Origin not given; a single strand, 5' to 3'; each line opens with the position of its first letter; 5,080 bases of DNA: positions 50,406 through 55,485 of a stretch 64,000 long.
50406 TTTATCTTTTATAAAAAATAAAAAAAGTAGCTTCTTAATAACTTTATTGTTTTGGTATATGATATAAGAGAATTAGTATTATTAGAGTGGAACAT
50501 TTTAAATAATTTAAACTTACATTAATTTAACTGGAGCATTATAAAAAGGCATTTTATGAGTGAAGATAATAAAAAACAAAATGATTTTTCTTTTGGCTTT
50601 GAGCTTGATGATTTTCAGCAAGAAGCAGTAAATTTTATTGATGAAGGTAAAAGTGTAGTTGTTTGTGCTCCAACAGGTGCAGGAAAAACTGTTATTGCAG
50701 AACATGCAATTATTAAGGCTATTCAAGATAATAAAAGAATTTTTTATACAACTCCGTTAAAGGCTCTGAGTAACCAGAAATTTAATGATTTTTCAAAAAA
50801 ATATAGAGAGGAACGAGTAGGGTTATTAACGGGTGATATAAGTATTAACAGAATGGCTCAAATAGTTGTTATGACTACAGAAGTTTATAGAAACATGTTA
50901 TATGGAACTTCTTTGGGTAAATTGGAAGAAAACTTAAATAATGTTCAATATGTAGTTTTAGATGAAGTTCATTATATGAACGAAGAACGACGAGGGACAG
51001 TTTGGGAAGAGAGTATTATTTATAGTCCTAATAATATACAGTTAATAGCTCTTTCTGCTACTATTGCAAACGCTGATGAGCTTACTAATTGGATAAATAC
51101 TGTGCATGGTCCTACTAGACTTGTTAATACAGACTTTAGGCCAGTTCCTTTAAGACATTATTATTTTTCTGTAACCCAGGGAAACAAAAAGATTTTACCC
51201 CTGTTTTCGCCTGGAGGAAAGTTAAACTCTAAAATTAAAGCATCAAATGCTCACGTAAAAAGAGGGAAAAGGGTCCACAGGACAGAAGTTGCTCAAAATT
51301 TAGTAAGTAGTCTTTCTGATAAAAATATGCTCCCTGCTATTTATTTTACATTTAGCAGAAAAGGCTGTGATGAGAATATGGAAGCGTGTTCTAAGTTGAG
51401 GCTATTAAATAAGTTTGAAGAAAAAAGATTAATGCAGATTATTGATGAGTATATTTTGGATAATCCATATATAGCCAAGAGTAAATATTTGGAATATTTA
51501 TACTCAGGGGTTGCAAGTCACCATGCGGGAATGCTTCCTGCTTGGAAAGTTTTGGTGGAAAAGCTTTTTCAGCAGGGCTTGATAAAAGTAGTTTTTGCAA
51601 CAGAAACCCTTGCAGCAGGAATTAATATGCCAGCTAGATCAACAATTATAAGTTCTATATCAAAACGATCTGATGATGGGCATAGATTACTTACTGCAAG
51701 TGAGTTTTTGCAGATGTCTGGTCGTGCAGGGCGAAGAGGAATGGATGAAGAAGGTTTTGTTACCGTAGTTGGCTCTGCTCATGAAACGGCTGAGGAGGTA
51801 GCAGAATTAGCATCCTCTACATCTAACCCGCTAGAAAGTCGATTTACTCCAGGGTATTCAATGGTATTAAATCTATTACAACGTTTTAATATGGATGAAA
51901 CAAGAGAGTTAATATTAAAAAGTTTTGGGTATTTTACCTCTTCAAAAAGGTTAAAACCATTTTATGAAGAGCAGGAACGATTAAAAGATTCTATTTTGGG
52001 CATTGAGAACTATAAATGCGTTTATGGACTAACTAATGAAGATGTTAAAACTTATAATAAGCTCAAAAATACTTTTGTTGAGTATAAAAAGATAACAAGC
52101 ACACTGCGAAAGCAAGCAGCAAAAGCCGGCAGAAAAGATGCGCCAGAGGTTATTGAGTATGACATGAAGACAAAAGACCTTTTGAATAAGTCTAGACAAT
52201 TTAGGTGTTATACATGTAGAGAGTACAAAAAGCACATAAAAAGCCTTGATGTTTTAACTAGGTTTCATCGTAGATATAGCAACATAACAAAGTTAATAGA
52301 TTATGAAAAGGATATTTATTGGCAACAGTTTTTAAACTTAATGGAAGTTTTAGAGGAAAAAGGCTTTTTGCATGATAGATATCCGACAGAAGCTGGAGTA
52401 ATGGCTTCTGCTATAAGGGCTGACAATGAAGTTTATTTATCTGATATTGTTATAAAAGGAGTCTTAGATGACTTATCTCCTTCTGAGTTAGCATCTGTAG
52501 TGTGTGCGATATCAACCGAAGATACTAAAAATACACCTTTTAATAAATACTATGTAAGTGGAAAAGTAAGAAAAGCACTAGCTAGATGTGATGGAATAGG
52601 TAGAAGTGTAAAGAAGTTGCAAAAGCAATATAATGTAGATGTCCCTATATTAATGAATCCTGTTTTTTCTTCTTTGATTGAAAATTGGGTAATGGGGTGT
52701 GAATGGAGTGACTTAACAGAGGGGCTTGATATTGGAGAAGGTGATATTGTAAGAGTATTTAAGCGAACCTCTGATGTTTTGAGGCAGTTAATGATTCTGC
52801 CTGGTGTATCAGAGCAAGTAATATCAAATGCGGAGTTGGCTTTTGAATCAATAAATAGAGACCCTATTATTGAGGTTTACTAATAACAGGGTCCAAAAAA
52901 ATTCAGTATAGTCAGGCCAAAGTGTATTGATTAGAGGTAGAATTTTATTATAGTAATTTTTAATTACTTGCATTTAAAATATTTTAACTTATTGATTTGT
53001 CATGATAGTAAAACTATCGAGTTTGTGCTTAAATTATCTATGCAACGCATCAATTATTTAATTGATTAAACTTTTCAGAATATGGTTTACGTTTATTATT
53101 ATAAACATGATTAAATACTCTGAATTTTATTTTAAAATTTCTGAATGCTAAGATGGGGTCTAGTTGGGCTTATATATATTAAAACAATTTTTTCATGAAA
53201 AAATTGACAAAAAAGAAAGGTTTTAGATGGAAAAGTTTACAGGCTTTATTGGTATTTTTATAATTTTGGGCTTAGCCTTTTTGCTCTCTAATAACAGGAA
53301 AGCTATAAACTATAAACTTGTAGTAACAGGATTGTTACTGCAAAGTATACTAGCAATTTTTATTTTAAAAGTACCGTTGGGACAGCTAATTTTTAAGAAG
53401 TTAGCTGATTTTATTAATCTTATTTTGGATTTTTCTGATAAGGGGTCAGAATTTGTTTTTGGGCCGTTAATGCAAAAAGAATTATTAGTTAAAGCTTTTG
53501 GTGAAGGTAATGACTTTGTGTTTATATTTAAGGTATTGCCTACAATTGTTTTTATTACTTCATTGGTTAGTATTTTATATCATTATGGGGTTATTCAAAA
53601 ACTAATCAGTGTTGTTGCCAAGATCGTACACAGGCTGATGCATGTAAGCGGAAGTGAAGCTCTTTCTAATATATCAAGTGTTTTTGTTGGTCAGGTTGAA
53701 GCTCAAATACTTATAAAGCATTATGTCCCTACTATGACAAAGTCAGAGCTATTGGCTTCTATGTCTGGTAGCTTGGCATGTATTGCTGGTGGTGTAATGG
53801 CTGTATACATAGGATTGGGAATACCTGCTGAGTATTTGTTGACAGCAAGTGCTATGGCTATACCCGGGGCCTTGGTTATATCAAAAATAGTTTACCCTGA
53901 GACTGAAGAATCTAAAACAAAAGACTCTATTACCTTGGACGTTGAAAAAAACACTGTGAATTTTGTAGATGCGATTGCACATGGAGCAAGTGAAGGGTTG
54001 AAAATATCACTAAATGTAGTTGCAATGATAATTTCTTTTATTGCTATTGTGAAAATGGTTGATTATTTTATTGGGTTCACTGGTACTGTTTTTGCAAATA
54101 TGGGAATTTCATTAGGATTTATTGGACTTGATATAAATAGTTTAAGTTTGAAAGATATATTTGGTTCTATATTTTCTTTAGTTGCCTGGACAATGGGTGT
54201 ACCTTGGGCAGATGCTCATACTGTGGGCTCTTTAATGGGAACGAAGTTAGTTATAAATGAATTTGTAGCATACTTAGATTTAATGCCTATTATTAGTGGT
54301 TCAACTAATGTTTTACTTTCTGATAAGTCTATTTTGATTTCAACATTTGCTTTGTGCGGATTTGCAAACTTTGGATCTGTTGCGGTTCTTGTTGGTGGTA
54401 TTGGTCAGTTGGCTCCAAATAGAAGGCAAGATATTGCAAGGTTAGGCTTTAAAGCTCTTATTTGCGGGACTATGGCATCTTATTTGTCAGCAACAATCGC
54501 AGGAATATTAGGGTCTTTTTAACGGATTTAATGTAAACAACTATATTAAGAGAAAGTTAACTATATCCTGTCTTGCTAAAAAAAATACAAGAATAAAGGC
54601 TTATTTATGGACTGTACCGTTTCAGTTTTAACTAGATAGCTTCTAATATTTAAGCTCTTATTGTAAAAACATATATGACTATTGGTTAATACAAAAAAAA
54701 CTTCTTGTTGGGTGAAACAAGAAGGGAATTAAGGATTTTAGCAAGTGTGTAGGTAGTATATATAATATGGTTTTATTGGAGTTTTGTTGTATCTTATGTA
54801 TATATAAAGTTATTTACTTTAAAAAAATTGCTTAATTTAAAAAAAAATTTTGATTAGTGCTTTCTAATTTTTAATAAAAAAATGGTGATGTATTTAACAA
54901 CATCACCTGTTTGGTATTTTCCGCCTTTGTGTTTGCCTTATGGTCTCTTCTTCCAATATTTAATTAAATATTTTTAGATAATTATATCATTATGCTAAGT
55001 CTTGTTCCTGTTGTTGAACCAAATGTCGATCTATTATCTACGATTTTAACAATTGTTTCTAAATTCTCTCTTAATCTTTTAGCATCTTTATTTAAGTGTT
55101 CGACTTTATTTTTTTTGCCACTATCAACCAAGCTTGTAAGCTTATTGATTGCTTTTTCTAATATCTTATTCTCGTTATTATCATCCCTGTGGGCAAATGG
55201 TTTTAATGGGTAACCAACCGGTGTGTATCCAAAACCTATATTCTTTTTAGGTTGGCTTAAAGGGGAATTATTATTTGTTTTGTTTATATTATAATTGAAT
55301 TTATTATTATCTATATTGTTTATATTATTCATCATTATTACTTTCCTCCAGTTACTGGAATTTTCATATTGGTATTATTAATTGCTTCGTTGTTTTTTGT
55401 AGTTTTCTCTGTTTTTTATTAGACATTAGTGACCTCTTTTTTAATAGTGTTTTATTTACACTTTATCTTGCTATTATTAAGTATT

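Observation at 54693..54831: Family 2 small-RNA candidate, copy B (minus strand, downstream of nupC)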

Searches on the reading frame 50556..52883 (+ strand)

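Call 70: search_protein_families(library=pfam, proteins=[window:50556-52883:+], max_evalue=0.001)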
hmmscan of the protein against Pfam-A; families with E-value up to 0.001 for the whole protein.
window:50556-52883:+ (775 aa): 7 families
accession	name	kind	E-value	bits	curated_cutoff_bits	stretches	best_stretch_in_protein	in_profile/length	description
PF00270.35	DEAD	-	1e-30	107.1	26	1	20-175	3-166/167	DEAD/DEAH box helicase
PF08148.17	DSHCT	-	3.2e-30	105.6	22.7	1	609-771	3-170/172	DSHCT (NUC185) domain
PF04851.21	ResIII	-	2.8e-13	50.6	22.5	1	16-170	3-162/164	Type III restriction enzyme, res subunit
PF00271.37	Helicase_C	-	6.4e-09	36.5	23.5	1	316-395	39-110/110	Helicase conserved C-terminal domain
PF22527.2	DEXQc_Suv3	-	3.8e-07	30.2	27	1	35-155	17-119/154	DEXQ-box helicase domain of Suv3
PF01695.23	IstB_IS21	-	0.00012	22.1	24.1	1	23-73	84-134/238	IstB-like ATP binding protein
PF20720.3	nSTAND3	-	0.00015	22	27.2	1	22-68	8-54/155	Novel STAND NTPase 3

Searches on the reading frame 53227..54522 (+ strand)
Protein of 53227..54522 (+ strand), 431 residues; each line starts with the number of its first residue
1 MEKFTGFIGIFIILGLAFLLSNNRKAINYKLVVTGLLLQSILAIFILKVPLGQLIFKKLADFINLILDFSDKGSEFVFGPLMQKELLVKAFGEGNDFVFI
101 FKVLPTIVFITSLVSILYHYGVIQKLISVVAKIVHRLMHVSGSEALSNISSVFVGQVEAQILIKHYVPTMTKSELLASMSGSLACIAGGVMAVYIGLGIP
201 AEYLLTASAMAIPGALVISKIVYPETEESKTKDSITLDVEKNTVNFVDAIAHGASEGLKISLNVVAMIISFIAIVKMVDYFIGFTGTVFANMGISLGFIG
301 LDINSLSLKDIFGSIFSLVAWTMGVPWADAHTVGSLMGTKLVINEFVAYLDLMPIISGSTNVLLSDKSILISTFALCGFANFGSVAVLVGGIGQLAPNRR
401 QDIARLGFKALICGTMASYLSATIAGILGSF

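Call 12: find_encoding_contigs(protein=window:53227-54522:+, flank=3000, max_places=10)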
Protein window:53227-54522:+ (431 aa): no gene with exactly this product is on record in the collection.

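Call 70: search_protein_families(library=pfam, proteins=[window:53227-54522:+], max_evalue=0.001)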
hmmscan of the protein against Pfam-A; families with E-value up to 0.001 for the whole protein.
window:53227-54522:+ (431 aa): 3 families
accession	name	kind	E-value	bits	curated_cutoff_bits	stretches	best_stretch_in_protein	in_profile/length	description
PF07662.18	Nucleos_tra2_C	-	4.9e-75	252.3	32.3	1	203-426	1-213/213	Na+ dependent nucleoside transporter C-terminus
PF01773.25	Nucleos_tra2_N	-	1.4e-25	90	27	1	8-81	1-74/74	Na+ dependent nucleoside transporter N-terminus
PF07670.19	Gate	-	2.6e-13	50.8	29.6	1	101-198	2-101/104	Nucleoside recognition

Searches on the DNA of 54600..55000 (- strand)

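Call 29: search_rna_families(source=window, start=54600, end=55000, threshold=evalue, max_evalue=10)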
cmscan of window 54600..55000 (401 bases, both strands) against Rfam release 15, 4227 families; matches with E-value up to 10: 1.
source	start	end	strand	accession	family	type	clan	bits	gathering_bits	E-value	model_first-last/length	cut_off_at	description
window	54896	54985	-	RF02644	Spy490380c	Gene; sRNA;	-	22.3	65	1.9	1-96/96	no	S. pyogenes small RNA Spy490380c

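Call 83: search_dna_similar(query=window:54693-54831:-, collection=phages, mode=distant, max_evalue=0.01)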
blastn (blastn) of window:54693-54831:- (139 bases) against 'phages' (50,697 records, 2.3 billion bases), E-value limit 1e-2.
No match.

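Call 84: search_dna_similar(query=window:54693-54831:-, collection=plasmids, mode=distant, max_evalue=0.01)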
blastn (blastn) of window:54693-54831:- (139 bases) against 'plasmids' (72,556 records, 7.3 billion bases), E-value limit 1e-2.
No match.

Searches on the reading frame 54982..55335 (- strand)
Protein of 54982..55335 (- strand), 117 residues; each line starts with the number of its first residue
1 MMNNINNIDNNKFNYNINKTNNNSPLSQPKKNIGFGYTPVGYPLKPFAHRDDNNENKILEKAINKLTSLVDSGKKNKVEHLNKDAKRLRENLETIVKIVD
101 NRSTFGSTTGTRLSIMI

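Call 24: find_homologous_proteins(query=window:54982-55335:-, max_evalue=0.001)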
Query window:54982-55335:- (117 aa): 1 proteins with E <= 0.001 among 8 candidates.
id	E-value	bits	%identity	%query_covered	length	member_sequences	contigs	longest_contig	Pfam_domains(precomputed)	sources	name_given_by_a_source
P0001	2.1e-68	245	100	100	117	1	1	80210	-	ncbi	-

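Call 25: find_encoding_contigs(protein=P0001, flank=1000, max_places=3)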
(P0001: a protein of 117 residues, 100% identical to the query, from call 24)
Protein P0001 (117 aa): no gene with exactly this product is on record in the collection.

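Call 70: search_protein_families(library=pfam, proteins=[window:54982-55335:-], max_evalue=0.001)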
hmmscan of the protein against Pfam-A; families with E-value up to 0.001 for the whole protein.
window:54982-55335:- (117 aa): 0 families
